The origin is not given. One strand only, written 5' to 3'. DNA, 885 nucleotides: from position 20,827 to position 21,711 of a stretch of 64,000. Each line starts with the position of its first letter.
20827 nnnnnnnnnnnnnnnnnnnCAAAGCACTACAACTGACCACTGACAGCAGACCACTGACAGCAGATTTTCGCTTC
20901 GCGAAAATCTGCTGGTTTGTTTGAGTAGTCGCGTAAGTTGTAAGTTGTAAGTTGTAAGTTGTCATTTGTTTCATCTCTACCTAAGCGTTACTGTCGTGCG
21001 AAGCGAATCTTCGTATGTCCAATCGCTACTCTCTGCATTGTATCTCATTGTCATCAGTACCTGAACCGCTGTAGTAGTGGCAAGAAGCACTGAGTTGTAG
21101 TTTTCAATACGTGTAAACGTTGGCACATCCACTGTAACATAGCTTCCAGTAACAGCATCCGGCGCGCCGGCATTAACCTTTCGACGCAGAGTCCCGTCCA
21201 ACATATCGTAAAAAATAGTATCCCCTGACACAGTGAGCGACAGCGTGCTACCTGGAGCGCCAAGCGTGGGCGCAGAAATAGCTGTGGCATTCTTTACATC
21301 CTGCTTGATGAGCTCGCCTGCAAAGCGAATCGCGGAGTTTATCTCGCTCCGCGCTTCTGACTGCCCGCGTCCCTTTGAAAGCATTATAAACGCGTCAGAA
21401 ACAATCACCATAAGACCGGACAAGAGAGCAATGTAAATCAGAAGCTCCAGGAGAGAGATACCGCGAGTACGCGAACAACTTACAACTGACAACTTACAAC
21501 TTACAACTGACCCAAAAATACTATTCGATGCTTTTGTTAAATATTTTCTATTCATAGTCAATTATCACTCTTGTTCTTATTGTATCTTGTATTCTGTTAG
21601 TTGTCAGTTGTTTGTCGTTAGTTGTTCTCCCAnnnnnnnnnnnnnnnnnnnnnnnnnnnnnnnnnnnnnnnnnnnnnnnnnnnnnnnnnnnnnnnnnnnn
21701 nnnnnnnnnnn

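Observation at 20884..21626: Heptanucleotide tandem repeats (GT[A/C]AGTT) in the 5' coding/leader regions of two pseudopilin genes: candidate slipped-strand phase-variation switches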

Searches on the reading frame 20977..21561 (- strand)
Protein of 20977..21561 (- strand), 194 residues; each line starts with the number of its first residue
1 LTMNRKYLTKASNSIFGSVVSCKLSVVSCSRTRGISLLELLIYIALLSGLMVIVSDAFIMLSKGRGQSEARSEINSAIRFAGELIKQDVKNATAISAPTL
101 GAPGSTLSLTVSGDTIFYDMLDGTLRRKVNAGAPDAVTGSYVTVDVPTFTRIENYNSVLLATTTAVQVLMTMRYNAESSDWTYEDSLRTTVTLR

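Call 16: search_protein_families(library=pfam, proteins=[window:20977-21561:-], max_evalue=0.01)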
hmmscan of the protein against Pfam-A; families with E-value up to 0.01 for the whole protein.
window:20977-21561:- (194 aa): 1 family
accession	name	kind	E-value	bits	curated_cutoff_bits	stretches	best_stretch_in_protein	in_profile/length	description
PF07963.17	N_methyl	-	0.0071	16.3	21.2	0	30-51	2-23/27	Prokaryotic N-terminal methylation motif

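Call 18: find_encoding_contigs(protein=window:20977-21555:-, flank=6000, max_places=10)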
Protein window:20977-21555:- (192 aa): 5 contigs read that carry it; 3 places shown.
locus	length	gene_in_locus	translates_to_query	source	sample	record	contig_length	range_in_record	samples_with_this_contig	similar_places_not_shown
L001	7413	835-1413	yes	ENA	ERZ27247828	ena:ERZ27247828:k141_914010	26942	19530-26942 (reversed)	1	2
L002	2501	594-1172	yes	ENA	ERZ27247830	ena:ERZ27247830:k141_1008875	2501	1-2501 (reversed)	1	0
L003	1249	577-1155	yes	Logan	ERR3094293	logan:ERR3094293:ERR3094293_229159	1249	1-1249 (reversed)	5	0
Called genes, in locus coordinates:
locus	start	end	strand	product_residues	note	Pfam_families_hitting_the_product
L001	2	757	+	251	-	?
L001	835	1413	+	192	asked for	-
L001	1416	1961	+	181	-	-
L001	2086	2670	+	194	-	PF20803:PaaX_M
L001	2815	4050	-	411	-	PF12704:MacB_PCD, PF02687:FtsX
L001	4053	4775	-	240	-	PF00005:ABC_tran, PF02463:SMC_N (weak), PF13304:AAA_21 (faint)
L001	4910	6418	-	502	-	PF25917:BSH_RND (weak), PF25973:BSH_CzcB (weak), PF25954:Beta-barrel_RND_2 (faint), PF26002:Beta-barrel_AprE (faint), PF25989:YknX_C (weak)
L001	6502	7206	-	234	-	PF00005:ABC_tran, PF02463:SMC_N (faint), PF13304:AAA_21 (faint)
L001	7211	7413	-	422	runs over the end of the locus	PF02687:FtsX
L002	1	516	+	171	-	?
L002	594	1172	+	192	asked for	-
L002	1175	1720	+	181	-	-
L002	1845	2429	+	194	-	PF20803:PaaX_M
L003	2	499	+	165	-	?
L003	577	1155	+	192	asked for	-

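Call 20: find_homologous_proteins(query=window:20977-21555:-, max_evalue=0.001)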
Query window:20977-21555:- (192 aa): 141 proteins with E <= 0.001 among 327 candidates; the best 120 are listed.
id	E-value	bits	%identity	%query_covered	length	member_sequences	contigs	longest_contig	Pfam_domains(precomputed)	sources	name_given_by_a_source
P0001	8.2e-88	310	83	95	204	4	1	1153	-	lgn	-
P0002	1.8e-86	306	90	84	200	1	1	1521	-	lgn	-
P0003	5.2e-86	304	88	85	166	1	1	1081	-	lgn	-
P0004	7.8e-86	304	89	85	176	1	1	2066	-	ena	-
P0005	2.7e-84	299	87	85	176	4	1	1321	-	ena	-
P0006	1.6e-83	296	84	89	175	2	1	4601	-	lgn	-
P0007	2.6e-83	296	80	92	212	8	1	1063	-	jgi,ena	-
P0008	5.2e-83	295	86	85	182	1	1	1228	-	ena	-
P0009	9.9e-83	294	79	92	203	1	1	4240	-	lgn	-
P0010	1.5e-81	290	82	89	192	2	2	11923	-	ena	-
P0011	1.7e-76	274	76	91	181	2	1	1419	-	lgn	-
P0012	3.6e-76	272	70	99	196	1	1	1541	-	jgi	jgi:type II secretory pathway pseudopilin PulG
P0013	4.4e-74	266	79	86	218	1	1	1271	-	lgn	-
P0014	6.6e-73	262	74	90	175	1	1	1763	-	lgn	-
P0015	9.9e-73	261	77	86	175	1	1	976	-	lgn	-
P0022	3.4e-68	246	71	89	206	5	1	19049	-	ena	-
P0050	1.6e-61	225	80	75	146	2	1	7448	-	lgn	-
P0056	8.7e-61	222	68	84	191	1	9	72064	-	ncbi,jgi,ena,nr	ncbi:MAG: Prepilin-type cleavage/methylation-like protein [Parcubacteria group bacterium GW2011_GWA1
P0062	3.6e-59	217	68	83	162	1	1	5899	-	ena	-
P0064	5.9e-59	216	69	83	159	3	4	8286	-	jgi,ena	-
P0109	1.6e-51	192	60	83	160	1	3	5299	-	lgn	-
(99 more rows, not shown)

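Call 25: find_related_loci(query=A1, collection=genome_contigs, flank=4000)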
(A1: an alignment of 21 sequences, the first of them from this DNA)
Query A1 (161 aa) in genome_contigs; peptide patterns used: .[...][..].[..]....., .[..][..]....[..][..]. (x = any residue, [..] = any of these).
270 stretches matched a pattern; 99 encode a relative of the query (tblastn E <= 1e-3); the best 80 are kept; 80 distinct loci.
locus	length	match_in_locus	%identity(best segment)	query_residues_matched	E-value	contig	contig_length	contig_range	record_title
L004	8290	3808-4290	89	1-161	1e-93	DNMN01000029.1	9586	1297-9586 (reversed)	MAG TPA_asm: Candidatus Yonathbacteria bacterium isolate UBA12043 contig_6870, whole genome shotgun sequence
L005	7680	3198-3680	86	1-161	2e-90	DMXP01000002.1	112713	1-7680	MAG TPA_asm: Candidatus Yonathbacteria bacterium isolate UBA11698 contig_2830, whole genome shotgun sequence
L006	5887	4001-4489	82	1-161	9e-82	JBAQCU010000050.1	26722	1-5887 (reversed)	MAG: Minisyncoccia bacterium isolate MFD12004_ilm_asm_bin23 k127_111403, whole genome shotgun sequence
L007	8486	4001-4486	77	1-161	2e-81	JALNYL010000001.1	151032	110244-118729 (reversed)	MAG: Candidatus Paceibacterota bacterium isolate SO_2017_GW1 bin 158 NODE_803_length_151032_cov_1.693973_OW334_2017, who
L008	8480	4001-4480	75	1-161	1e-77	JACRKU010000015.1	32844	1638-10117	MAG: Candidatus Yonathbacteria bacterium isolate NC_groundwater_1863_Pr3_B-0.1um_46_30 SR-2_scaffold_141_1803726, whole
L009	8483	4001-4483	68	1-161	5e-74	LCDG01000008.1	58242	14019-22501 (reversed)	MAG: Candidatus Nomurabacteria bacterium GW2011_GWC2_42_20 UV12_C0008, whole genome shotgun sequence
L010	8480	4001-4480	73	1-161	6e-74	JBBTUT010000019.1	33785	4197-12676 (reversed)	MAG: Patescibacteria group bacterium isolate H41-bin067_1 H41_bin067_1_000000000019, whole genome shotgun sequence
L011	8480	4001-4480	71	1-161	7e-71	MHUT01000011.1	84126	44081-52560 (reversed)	MAG: Candidatus Yonathbacteria bacterium RIFCSPHIGHO2_02_FULL_44_14 rifcsphigho2_02_scaffold_216, whole genome shotgun s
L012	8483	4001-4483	65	1-161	2e-70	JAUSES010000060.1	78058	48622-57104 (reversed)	MAG: bacterium isolate E14_maxbin.225_sub E14_k141_634321, whole genome shotgun sequence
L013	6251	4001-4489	68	1-161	1e-68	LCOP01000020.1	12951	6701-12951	MAG: Parcubacteria group bacterium GW2011_GWA1_47_8 UY07_C0020, whole genome shotgun sequence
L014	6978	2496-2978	65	1-161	9e-69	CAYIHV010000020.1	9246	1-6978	MAG TPA_asm: uncultured Candidatus Saccharibacteria bacterium isolate ERP119705_co22_57 genome assembly, contig: NODE_58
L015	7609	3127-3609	66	1-161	1e-67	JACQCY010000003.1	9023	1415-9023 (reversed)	MAG: Candidatus Yonathbacteria bacterium isolate NC_groundwater_980_Pr1_S-0.2um_43_16 Montesol18-Sp2_coassembly_scaffold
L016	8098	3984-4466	64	1-161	1e-66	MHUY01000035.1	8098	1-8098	MAG: Candidatus Yonathbacteria bacterium RIFOXYC2_FULL_47_9 rifoxyc2_full_scaffold_5711, whole genome shotgun sequence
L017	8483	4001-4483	61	1-161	3e-62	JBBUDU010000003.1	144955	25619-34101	MAG: Patescibacteria group bacterium isolate H41-bin073_1 H41_bin073_1_000000000003, whole genome shotgun sequence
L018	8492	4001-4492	61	1-161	5e-60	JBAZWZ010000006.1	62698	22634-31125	MAG: Candidatus Paceibacterota bacterium isolate SO_2017_GW1_44 NODE_2584_length_62698_cov_4.120183_OW334_2017, whole ge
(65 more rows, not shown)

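Call 28: find_related_loci(query=A1, collection=metagenome_contigs, flank=2500)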
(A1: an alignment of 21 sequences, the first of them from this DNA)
Query A1 (161 aa) in metagenome_contigs; peptide patterns used: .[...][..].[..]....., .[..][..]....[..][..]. (x = any residue, [..] = any of these).
444 stretches matched a pattern; 177 encode a relative of the query (tblastn E <= 1e-3); the best 80 are kept; 80 distinct loci.
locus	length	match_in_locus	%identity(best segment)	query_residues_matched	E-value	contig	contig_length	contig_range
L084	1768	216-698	91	1-161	9e-101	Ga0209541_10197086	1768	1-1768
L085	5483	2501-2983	89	1-161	6e-94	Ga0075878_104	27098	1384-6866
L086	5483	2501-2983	89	1-161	6e-94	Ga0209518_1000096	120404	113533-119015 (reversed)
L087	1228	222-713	86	1-161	1e-97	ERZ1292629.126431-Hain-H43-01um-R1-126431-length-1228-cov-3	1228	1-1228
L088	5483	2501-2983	68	1-161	2e-74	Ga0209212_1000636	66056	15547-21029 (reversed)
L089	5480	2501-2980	73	1-161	3e-74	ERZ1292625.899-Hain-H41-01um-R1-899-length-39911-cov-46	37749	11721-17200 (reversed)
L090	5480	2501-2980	72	1-161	3e-73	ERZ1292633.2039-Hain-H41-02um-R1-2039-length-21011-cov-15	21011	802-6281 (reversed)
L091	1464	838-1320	66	1-161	2e-77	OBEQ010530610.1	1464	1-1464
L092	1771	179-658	71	1-161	2e-75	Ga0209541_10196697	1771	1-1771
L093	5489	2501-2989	69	1-161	3e-71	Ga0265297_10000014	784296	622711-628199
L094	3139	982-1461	70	1-161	5e-70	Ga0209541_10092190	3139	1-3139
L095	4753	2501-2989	68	1-161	5e-69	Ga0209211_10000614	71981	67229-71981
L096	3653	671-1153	64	1-161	7e-67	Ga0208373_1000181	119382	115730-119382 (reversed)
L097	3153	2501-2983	64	1-161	7e-67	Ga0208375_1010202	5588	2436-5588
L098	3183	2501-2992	63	1-161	3e-65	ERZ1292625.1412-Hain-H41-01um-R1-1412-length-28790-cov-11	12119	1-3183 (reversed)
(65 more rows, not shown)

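Call 30: find_encoding_contigs(protein=P0064, flank=1500, max_places=4)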
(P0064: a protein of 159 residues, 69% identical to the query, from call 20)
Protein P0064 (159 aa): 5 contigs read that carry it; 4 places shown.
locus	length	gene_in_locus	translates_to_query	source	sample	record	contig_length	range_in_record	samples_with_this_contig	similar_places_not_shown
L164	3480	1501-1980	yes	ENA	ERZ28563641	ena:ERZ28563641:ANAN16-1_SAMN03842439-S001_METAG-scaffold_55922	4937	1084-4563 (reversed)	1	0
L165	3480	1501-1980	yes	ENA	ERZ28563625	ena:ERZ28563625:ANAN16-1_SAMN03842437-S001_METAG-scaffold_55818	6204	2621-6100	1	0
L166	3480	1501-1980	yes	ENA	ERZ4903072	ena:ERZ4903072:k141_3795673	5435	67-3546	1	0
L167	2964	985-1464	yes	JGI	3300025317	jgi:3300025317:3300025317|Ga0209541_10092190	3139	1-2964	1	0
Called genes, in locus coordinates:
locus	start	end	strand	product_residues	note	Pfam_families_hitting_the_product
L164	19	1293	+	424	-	-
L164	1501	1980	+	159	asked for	-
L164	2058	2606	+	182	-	-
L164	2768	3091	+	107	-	PF02635:DsrE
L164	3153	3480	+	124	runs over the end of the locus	PF00072:Response_reg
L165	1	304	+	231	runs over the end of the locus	-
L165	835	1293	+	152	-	-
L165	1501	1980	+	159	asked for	-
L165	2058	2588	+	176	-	-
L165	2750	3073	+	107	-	PF02635:DsrE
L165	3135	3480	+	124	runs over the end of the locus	PF00072:Response_reg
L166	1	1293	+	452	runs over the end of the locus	?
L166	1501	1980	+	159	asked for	-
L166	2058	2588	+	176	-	-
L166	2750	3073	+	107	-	PF02635:DsrE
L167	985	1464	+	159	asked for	-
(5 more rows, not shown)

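Call 31: find_encoding_contigs(protein=P0062, flank=1500, max_places=3)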
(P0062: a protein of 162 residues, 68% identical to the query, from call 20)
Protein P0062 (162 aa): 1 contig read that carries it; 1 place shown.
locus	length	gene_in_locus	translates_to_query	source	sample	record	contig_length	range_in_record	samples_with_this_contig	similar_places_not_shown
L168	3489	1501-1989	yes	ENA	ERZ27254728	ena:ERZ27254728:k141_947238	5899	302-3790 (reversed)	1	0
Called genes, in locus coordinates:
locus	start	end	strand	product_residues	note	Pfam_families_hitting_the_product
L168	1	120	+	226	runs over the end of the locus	-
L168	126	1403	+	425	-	-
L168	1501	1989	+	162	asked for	-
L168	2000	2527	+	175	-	-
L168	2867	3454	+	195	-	PF20803:PaaX_M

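Call 32: find_encoding_contigs(protein=P0050, flank=1500, max_places=3)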
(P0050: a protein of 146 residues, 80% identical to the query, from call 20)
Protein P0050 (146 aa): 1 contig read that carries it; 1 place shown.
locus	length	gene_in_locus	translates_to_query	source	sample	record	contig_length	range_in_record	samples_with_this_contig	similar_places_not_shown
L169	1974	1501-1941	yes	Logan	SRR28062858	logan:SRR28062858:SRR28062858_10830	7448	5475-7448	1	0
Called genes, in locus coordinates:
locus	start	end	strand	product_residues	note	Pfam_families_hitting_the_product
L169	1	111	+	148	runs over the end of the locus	-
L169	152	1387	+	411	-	-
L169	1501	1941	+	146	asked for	-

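Call 33: find_encoding_contigs(protein=P0109, flank=1500, max_places=3)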
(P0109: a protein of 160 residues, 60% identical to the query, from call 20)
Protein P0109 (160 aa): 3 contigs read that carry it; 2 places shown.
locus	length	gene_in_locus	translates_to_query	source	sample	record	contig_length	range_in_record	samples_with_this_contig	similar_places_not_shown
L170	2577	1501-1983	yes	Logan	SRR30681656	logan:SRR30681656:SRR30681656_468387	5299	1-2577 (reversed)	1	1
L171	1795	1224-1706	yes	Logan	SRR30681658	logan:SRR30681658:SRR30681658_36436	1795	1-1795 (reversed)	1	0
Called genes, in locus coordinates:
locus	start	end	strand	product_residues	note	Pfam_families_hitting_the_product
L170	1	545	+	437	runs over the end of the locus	-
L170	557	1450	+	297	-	-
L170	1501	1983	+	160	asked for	-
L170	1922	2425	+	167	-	-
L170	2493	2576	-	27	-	?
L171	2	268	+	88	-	?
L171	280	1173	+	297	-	-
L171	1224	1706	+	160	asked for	-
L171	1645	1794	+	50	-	?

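Call 37: list_cluster_members(proteins=[window:20977-21555:-, window:20429-20974:-, P0056, P0007, P0022, P0001])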
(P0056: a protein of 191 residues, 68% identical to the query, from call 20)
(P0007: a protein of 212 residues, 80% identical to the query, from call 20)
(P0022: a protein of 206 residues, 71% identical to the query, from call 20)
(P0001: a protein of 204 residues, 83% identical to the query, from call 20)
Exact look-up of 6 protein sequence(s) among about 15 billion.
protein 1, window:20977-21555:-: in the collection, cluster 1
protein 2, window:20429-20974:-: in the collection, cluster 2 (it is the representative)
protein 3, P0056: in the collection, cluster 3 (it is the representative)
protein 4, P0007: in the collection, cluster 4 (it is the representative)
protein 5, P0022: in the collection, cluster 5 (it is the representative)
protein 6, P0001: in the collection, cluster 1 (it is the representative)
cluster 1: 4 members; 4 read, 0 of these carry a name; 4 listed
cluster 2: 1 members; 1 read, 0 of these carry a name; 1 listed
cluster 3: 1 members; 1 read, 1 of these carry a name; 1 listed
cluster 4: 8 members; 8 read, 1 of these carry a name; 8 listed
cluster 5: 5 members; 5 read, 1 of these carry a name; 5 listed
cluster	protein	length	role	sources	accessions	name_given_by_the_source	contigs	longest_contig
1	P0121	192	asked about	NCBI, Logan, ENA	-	-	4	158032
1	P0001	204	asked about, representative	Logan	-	-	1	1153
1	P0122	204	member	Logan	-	-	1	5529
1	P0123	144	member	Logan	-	-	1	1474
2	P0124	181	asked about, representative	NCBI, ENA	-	-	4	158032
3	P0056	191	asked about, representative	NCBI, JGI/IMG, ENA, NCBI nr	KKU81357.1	MAG: Prepilin-type cleavage/methylation-like protein [Parcubacteria group bacterium ...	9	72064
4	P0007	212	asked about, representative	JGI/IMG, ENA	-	-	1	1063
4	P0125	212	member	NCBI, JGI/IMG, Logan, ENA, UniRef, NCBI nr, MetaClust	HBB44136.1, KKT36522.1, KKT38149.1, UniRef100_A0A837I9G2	MAG: hypothetical protein UW27_C0004G0004 [Parcubacteria group bacterium ... | Prepilin-type N-terminal cleavage/methylation domain-containing protein n=1 ... | MAG: hypothetical protein UW25_C0005G0004 [Candidatus Nomurabacteria bacterium ...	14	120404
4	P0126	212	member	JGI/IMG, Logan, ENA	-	-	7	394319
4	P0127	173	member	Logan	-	-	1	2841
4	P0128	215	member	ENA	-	-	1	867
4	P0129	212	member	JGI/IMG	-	-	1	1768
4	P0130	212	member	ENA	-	-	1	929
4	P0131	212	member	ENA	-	-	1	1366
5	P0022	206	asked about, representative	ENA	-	-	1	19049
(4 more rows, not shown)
